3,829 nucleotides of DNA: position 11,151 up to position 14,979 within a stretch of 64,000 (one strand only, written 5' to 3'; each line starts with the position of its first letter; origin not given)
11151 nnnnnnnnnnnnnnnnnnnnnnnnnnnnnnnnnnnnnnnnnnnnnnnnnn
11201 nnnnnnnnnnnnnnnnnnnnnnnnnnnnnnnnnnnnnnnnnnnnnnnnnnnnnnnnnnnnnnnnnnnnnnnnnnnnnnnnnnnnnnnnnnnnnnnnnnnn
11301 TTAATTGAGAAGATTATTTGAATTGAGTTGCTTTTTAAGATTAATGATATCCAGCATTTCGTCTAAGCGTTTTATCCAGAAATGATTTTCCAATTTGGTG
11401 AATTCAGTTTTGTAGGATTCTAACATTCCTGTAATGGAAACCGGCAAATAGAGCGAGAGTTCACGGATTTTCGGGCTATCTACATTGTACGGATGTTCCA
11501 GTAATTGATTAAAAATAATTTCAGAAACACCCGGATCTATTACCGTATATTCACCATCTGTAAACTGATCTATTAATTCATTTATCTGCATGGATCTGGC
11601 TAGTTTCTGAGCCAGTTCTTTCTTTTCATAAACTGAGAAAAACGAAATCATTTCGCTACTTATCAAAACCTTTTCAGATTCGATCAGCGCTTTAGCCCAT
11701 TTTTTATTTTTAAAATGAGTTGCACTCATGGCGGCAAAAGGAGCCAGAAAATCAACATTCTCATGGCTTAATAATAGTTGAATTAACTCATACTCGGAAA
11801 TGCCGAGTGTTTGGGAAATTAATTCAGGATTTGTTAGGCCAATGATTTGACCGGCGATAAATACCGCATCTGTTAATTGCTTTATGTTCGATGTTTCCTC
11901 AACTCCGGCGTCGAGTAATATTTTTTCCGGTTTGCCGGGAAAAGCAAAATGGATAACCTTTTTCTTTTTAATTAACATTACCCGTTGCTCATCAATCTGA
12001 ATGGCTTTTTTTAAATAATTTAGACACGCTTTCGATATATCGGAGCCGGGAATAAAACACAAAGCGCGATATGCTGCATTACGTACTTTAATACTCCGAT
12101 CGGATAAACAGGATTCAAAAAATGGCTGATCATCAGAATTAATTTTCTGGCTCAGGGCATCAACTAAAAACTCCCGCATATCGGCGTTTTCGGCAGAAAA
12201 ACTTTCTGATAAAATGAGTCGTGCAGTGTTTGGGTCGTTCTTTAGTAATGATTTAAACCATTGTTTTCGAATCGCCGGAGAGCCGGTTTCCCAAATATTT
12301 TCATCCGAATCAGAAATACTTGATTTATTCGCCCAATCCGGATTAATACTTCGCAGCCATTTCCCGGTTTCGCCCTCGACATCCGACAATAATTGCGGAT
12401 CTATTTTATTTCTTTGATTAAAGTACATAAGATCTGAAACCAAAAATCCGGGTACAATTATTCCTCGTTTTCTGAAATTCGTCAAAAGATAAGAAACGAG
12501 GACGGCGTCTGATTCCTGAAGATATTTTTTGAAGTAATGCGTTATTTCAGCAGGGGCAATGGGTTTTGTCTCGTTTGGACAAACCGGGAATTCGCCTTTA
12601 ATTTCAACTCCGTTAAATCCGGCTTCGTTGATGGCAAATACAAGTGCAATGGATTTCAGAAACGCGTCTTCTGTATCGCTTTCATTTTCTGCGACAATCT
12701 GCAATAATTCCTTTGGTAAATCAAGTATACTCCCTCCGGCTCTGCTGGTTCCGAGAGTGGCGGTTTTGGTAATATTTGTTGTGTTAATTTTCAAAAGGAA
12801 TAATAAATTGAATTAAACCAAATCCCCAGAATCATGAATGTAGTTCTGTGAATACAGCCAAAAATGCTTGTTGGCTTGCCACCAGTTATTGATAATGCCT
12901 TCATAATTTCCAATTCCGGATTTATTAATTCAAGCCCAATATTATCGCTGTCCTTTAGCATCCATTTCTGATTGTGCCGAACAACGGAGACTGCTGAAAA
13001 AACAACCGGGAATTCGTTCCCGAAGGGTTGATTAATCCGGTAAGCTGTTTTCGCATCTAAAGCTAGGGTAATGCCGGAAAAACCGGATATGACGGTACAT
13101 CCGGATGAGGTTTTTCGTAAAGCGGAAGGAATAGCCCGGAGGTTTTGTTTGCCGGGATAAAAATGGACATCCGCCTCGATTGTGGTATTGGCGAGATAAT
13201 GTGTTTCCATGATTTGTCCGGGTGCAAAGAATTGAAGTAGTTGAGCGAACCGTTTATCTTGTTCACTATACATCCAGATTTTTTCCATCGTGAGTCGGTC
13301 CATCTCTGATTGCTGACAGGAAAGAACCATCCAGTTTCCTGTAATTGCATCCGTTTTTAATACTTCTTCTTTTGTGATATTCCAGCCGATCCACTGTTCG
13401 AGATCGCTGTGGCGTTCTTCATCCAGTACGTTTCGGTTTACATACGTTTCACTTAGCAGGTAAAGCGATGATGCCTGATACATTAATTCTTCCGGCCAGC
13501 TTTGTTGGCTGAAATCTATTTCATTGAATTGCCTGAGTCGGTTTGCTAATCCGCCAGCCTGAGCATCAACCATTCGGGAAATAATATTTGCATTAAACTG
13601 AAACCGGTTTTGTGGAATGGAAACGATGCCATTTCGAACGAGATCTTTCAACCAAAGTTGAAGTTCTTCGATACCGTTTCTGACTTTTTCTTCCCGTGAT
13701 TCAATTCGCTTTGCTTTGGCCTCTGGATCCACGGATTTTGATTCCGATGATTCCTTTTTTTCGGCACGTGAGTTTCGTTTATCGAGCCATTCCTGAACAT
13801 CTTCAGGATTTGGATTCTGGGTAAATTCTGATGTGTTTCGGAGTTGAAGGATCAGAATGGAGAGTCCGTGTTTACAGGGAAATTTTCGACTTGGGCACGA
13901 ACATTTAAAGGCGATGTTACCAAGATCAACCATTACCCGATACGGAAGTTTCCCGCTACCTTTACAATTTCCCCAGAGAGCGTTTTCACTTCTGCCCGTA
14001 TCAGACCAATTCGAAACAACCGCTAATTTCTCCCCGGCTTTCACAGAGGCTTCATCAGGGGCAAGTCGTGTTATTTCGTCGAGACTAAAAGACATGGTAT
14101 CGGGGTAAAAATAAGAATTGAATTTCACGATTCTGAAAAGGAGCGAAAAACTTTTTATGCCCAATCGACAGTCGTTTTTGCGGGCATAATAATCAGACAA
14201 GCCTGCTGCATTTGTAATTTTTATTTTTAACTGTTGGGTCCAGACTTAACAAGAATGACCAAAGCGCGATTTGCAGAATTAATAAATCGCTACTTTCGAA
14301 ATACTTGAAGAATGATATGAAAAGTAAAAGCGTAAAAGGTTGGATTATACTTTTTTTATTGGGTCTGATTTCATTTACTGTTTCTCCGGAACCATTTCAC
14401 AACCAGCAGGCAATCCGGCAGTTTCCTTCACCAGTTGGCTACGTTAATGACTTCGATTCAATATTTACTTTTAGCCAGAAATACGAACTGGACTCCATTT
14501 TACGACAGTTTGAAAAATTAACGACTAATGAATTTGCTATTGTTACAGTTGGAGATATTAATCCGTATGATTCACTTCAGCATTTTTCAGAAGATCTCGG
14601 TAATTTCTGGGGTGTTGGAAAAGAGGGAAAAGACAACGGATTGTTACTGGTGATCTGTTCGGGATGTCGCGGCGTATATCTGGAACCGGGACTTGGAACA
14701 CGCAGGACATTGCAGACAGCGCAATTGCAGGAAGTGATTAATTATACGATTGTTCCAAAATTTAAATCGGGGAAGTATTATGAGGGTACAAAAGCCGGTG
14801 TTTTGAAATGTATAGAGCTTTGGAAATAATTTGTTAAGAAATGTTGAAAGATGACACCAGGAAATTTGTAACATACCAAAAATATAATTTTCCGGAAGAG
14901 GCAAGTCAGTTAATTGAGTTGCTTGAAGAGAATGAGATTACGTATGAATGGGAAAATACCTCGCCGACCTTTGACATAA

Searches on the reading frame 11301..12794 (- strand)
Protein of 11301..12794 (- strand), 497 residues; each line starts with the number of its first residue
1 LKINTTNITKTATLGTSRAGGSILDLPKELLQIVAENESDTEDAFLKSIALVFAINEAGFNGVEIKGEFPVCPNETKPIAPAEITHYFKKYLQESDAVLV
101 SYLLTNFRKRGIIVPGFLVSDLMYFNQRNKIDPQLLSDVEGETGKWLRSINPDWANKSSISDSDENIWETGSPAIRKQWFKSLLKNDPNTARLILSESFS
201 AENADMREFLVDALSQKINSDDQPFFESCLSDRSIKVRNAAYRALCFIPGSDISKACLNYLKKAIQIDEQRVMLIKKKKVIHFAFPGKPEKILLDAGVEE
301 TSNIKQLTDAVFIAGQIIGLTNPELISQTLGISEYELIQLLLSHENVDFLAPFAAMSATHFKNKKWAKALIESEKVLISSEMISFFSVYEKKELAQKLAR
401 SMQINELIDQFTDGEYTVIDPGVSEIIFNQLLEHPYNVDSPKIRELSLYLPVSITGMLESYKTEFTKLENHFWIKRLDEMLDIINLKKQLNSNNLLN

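Call 77: search_protein_families(library=pfam, proteins=[window:11301-12794:-])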
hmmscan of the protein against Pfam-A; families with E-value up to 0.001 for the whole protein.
window:11301-12794:- (497 aa): 1 family
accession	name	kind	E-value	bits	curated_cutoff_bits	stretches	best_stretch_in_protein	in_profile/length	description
PF18944.7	DUF5691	-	1.2e-55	190.4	27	1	8-491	2-488/491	Family of unknown function (DUF5691)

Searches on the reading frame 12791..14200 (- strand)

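Call 77: search_protein_families(library=pfam, proteins=[window:12791-14200:-])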
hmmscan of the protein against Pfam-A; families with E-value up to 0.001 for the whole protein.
window:12791-14200:- (469 aa): 1 family
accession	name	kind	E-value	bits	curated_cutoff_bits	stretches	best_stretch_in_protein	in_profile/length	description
PF04434.22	SWIM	-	0.00021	21.2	19.6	1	87-117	1-35/38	SWIM zinc finger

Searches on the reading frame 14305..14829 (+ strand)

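Call 54: search_protein_families(library=pfam, proteins=[window:14305-14829:+])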
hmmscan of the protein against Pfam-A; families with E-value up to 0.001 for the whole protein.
window:14305-14829:+ (174 aa): 1 family
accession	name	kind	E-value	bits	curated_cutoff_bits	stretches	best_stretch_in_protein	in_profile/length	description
PF04536.20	TPM_phosphatase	-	1.3e-26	93.4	22.1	1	47-171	1-124/125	TPM domain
